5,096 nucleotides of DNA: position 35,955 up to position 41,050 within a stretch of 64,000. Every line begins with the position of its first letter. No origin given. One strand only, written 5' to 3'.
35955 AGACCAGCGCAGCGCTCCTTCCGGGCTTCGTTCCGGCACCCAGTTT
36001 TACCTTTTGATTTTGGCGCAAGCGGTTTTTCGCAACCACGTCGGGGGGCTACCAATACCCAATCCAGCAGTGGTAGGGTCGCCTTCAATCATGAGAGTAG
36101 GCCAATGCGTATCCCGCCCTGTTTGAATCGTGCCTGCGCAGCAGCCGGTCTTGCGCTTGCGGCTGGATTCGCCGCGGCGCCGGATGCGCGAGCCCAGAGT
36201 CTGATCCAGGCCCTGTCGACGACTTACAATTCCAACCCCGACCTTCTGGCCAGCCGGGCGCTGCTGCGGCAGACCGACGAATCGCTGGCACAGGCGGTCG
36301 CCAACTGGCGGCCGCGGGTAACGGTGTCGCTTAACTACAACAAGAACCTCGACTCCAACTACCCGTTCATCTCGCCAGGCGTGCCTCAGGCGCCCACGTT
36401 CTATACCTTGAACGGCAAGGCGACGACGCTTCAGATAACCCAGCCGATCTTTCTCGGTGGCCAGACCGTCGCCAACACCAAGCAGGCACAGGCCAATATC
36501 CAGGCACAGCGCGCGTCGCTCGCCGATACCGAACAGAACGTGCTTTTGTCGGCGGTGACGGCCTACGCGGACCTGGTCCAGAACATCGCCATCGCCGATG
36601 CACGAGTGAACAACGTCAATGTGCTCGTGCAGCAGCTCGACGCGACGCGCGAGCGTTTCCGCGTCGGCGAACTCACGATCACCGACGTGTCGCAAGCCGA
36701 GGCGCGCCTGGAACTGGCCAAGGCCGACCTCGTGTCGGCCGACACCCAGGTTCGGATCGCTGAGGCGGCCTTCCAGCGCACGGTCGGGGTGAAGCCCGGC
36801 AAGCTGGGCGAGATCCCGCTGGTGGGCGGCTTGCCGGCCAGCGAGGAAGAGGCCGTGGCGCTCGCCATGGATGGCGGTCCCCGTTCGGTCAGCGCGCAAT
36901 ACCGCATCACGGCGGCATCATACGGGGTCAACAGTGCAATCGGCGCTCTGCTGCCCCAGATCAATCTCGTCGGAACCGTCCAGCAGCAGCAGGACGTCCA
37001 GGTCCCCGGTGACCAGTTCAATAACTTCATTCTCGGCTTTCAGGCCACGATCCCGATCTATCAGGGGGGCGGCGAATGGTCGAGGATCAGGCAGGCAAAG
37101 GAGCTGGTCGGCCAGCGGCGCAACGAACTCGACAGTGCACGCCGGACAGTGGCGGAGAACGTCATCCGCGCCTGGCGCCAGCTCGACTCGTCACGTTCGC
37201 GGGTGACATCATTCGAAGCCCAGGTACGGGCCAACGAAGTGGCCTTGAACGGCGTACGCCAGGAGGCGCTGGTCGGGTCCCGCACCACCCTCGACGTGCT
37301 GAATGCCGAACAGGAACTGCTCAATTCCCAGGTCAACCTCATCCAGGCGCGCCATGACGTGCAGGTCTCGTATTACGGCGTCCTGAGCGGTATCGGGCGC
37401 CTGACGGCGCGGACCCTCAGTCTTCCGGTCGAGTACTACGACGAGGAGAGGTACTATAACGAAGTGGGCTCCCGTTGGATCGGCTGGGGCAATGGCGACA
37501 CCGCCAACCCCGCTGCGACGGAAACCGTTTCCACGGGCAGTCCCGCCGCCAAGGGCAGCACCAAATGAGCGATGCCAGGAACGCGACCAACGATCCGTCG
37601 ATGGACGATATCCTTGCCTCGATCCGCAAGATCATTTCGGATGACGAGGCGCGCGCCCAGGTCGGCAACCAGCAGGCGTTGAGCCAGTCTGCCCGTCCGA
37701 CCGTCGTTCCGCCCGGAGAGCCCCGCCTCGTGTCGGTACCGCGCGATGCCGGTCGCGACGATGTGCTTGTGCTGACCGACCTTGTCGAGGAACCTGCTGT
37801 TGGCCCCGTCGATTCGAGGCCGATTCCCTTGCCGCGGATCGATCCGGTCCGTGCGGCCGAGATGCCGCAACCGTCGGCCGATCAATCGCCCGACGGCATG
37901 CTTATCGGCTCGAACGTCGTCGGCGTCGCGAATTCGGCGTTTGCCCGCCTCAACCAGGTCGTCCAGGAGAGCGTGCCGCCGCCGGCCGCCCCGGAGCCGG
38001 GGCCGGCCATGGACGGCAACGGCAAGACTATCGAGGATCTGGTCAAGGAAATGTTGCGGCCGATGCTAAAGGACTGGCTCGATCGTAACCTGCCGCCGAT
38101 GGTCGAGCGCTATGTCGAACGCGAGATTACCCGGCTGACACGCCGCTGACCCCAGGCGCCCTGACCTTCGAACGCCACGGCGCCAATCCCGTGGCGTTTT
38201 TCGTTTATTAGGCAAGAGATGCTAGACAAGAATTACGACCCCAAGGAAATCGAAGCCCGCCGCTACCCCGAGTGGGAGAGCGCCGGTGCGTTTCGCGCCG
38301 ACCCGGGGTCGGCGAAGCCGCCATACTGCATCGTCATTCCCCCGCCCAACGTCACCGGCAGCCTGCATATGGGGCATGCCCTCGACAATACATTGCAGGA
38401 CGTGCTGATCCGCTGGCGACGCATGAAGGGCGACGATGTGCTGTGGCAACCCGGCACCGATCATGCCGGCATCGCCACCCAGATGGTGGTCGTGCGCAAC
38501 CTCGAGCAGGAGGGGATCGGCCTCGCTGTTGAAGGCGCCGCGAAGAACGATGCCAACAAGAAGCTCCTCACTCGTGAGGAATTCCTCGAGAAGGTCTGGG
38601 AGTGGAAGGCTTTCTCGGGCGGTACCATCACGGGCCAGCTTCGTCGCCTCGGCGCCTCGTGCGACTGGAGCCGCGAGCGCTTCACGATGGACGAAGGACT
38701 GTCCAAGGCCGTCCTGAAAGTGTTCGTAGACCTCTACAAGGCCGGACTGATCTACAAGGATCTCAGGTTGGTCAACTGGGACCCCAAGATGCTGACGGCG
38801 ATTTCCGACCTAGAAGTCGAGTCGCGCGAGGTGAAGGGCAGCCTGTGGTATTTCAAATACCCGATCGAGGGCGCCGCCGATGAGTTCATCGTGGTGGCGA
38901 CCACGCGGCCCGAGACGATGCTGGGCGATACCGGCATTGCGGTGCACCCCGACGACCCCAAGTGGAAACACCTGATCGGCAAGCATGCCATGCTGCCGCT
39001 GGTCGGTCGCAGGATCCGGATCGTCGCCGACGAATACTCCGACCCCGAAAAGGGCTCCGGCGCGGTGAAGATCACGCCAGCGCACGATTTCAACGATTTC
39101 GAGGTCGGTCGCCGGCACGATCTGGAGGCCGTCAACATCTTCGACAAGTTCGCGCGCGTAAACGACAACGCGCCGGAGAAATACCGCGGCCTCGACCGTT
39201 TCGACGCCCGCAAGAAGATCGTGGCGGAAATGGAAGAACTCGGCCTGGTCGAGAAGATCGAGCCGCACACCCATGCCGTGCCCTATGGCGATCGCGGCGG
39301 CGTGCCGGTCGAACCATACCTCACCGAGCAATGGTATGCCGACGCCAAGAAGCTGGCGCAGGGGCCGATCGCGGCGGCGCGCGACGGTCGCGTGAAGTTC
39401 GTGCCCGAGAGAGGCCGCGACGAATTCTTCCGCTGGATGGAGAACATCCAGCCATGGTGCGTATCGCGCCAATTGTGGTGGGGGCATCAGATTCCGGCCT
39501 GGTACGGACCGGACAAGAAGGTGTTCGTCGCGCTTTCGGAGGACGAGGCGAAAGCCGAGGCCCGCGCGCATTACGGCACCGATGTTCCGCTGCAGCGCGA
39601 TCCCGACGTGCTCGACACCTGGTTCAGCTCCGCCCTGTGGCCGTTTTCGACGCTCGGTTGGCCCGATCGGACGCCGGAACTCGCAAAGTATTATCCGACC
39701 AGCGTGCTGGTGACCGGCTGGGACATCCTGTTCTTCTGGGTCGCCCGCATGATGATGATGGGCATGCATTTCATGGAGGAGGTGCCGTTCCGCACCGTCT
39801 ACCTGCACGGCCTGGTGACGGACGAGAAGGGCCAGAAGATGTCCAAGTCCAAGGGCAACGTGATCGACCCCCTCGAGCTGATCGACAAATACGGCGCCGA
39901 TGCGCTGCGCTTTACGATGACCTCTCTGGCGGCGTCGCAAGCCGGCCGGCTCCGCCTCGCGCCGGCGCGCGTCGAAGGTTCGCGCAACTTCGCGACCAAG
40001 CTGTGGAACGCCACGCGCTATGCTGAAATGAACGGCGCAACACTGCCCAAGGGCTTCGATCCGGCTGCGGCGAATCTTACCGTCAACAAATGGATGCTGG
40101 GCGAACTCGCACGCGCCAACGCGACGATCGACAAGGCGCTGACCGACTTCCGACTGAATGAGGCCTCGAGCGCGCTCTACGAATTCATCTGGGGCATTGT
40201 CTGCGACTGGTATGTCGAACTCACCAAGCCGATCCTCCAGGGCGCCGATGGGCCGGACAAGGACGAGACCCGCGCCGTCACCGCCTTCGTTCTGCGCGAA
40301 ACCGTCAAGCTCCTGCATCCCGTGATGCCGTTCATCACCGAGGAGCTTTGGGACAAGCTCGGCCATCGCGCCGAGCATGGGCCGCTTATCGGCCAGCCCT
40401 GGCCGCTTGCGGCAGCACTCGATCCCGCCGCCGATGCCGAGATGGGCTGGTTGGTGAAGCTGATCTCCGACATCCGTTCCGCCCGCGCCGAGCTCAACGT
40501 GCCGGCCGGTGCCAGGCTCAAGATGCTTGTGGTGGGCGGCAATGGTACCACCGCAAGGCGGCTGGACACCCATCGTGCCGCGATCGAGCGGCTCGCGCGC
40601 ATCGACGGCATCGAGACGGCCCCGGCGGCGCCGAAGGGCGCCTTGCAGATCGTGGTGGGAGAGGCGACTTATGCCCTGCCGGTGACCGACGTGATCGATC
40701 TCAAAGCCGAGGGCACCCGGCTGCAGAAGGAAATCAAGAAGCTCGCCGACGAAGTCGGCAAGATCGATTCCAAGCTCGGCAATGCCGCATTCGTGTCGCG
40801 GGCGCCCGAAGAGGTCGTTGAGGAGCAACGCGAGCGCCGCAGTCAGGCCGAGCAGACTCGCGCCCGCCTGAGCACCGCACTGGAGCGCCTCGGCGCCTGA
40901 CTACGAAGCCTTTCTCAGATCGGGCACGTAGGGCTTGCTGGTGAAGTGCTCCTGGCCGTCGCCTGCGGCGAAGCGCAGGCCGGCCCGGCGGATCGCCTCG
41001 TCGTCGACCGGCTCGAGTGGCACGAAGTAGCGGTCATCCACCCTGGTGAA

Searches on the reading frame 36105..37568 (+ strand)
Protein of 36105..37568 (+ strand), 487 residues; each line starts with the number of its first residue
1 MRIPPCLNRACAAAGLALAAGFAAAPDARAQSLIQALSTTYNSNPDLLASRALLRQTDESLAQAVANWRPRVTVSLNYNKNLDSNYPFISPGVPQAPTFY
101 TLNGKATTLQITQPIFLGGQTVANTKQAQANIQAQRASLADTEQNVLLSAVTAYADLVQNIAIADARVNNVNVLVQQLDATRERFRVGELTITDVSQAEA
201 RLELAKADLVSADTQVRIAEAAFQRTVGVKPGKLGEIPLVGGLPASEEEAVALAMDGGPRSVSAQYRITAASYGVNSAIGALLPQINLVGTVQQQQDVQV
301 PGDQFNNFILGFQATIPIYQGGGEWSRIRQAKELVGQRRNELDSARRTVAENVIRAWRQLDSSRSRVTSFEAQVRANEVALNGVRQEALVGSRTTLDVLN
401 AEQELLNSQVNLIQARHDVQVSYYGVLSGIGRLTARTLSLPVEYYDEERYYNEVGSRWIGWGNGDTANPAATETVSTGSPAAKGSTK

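Call 30: search_protein_families(library=ncbifam, proteins=[window:36105-37568:+], max_evalue=0.00001)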
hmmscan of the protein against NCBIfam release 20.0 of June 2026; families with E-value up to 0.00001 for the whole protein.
window:36105-37568:+ (487 aa): 4 families
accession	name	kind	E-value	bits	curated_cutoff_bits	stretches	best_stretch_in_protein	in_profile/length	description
TIGR01844.1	type_I_sec_TolC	subfamily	3.1e-91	306.4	225.15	1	30-445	2-412/414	TolC family outer membrane protein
NF007002.0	PRK09465.1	equivalog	4.1e-34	117.9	495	1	15-436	11-429/460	outer membrane channel protein TolC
NF052390.1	efflux_OMP_AbuO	equivalog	2e-21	76.2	700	1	25-438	15-438/447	multidrug efflux outer membrane protein AbuO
TIGR01845.1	outer_NodT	subfamily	5.3e-19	68.4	210.05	1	39-418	65-445/460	efflux transporter outer membrane subunit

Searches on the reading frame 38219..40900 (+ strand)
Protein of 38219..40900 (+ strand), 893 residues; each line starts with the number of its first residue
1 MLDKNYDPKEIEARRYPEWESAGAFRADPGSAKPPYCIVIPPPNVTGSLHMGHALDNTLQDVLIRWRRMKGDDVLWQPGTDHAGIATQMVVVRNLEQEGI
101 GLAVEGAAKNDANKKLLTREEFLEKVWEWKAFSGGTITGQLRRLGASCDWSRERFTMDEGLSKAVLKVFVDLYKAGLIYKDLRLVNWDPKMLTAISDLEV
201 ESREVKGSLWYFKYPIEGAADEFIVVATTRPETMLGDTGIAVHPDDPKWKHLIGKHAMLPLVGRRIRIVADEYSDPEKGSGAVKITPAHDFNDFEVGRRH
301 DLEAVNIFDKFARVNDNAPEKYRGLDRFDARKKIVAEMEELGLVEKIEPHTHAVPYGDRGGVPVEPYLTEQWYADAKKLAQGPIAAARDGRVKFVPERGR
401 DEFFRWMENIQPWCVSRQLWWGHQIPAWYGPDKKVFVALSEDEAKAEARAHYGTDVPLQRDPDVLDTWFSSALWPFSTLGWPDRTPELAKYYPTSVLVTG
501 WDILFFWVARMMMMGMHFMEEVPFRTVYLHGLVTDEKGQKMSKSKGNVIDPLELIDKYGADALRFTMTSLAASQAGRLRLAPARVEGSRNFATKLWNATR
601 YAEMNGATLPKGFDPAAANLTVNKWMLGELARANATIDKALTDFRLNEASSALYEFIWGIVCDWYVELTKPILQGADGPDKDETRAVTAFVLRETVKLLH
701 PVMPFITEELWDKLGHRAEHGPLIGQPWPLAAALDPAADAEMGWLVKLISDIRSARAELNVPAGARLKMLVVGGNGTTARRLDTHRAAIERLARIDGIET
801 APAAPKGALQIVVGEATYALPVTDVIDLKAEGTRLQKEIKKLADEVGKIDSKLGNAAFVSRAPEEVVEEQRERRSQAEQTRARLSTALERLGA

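Call 30: search_protein_families(library=ncbifam, proteins=[window:38219-40900:+], max_evalue=0.00001)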
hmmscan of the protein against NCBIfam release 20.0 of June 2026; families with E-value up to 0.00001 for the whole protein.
window:38219-40900:+ (893 aa): 16 families
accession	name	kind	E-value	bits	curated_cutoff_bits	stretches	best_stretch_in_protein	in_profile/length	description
NF004349.1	PRK05729.1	equivalog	0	1239.8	704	1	4-887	2-859/860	valine--tRNA ligase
TIGR00422.1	valS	equivalog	0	1052.6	612.1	1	3-872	2-860/863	valine--tRNA ligase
NF011492.0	PRK14900.1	equivalog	0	1049.3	1783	1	2-891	9-893/1044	valine--tRNA ligase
NF009687.0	PRK13208.1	equivalog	9.9e-165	549.9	738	1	2-806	6-794/801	valine--tRNA ligase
TIGR00392.1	ileS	equivalog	3.9e-106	356.2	621.4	2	266-774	311-851/861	isoleucine--tRNA ligase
NF000540.1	alt_ValS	exception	1.1e-100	337.8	900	1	10-796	8-824/827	valine--tRNA ligase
NF008957.0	PRK12300.1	subfamily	1.3e-58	198.8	677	2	5-246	3-240/946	leucine--tRNA ligase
NF000258.1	MupB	exception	2.1e-49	168.2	1900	3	458-767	506-814/1033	mupirocin-resistant isoleucine--tRNA ligase MupB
TIGR00395.1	leuS_arch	equivalog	9e-49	166.3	648.5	2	10-245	2-233/938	leucine--tRNA ligase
NF040702.1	ileS_w_GNAT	exception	1e-47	162.5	1999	2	254-714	480-956/1100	isoleucine--tRNA ligase, N-acetyltransferase domain-containing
TIGR00396.1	leuS_bact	equivalog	1.1e-43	149.4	548.4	3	538-718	603-762/843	leucine--tRNA ligase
NF000257.1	MupA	exception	3.6e-39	134.3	1900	2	268-772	294-817/1024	mupirocin-resistant isoleucine--tRNA ligase MupA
TIGR00398.1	metG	equivalog_domain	2.8e-27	95.6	336.35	2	451-719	235-506/530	methionine--tRNA ligase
NF008900.0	PRK12267.1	equivalog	1e-25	90.3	598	1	451-717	212-479/648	methionine--tRNA ligase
NF001100.0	PRK00133.1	equivalog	9.2e-17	60.8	587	1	519-716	310-504/676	methionine--tRNA ligase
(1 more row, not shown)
